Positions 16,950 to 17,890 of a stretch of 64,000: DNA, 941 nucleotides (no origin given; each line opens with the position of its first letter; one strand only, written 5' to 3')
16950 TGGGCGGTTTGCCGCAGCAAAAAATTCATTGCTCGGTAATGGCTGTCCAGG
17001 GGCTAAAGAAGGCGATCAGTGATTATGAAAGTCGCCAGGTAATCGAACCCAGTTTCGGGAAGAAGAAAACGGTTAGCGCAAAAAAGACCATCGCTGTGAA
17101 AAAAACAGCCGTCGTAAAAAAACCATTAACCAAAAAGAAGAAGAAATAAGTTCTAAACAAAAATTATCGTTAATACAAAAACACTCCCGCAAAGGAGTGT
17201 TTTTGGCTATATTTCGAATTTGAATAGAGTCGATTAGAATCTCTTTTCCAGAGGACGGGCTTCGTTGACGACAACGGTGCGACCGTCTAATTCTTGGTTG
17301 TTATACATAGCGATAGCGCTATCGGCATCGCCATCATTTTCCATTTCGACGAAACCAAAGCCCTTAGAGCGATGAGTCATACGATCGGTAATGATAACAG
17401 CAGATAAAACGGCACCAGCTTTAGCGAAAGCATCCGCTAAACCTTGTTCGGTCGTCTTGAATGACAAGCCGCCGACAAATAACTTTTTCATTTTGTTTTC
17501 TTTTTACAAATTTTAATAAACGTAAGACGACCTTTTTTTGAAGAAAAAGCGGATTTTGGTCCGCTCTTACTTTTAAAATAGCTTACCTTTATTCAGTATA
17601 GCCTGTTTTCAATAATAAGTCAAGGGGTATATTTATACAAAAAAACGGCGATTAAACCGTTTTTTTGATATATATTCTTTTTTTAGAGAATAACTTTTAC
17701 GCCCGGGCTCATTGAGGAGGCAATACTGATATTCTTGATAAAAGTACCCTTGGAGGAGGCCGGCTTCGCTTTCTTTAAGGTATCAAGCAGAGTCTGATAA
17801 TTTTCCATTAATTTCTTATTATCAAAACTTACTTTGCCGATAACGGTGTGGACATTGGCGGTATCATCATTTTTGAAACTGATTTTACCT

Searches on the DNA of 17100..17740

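Call 89: search_rna_families(source=window, start=17100, end=17740, threshold=evalue, max_evalue=10)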
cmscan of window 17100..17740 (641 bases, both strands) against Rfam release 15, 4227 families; matches with E-value up to 10: 19.
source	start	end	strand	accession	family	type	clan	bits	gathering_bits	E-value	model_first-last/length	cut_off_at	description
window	17173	17246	-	RF01859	Phe_leader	Cis-reg; leader;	-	24.5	55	0.095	1-125/125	no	Phenylalanine leader peptide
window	17144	17211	+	RF02064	STnc370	Gene; sRNA;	-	22.3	54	2.3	1-71/71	no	Enterobacterial sRNA STnc370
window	17631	17693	+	RF02395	sau-66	Gene; sRNA;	-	21.7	80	0.75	1-80/80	no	Staphylococcus sRNA sau-66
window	17634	17695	-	RF02064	STnc370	Gene; sRNA;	-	21.7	54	3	1-71/71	no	Enterobacterial sRNA STnc370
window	17606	17684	+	RF01770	rimP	Cis-reg; leader;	-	20.7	47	0.76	1-102/102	no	Gammaprotebacteria rimP leader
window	17131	17168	-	RF02838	Ref55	Gene; sRNA;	-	20.6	43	2.9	1-54/54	no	Enterococcus sRNA 55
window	17519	17673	+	RF02053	STnc430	Gene; sRNA;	-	20.5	47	1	1-162/162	no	Enterobacterial sRNA STnc430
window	17533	17598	-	RF02860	Arrc14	Gene; sRNA;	-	19.6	99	2.2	1-167/167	no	Actinobacillus sRNA 14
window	17575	17674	+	RF02432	SpF25_sRNA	Gene; sRNA;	-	18.2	48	2.9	1-102/102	no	Streptococcus sRNA SpF25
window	17531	17593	-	RF01730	Termite-leu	Cis-reg;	-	17.6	51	0.49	1-78/78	no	Termite-leu RNA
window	17544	17713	-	RF04184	BTnc060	Gene; sRNA;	-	17.1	228.9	4.1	1-213/213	no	Bacteroides sRNA BTnc060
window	17637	17689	+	RF02948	cow-rumen-4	Gene; sRNA;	-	16.8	48.5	6.4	1-64/64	no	cow-rumen-4 RNA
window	17451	17551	+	RF00410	SNORA2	Gene; snRNA; snoRNA; HACA-box;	CL00021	16.4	70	3.9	1-137/137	no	Small nucleolar RNA SNORA2/SNORA34 family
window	17382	17454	+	RF00055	SNORD96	Gene; snRNA; snoRNA; CD-box;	CL00072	16.1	43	5.8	1-85/85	no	Small nucleolar RNA SNORD96 family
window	17460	17578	+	RF00558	L20_leader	Cis-reg; leader;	-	15.9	58.7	2.4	1-127/127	no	Ribosomal protein L20 leader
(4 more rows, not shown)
